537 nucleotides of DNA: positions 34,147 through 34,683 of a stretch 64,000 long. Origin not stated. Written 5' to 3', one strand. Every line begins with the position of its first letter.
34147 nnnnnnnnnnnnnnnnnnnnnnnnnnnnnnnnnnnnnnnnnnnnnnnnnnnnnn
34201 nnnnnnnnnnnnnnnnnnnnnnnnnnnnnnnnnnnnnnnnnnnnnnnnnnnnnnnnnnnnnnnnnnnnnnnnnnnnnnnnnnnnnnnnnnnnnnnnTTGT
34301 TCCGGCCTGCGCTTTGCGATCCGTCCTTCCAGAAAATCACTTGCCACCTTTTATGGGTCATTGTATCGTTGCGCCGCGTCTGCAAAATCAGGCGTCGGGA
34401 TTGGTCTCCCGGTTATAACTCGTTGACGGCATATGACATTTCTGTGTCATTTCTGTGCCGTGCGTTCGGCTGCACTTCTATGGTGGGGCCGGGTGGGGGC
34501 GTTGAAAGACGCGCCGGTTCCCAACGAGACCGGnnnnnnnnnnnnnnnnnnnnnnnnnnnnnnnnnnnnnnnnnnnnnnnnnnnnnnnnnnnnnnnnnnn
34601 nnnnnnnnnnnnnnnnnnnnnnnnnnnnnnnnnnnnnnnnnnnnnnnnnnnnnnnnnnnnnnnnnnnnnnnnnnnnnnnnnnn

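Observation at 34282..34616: Structured 335-bp leader upstream of the 153-aa/Ner-like pair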

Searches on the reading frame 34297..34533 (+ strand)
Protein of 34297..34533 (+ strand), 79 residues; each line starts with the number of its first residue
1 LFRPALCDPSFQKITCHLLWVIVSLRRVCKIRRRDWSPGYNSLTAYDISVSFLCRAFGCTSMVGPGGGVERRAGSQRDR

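Call 22: search_protein_families(library=pfam, proteins=[window:34297-34533:+], max_evalue=1)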
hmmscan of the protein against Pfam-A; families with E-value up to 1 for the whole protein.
window:34297-34533:+ (79 aa): 0 families
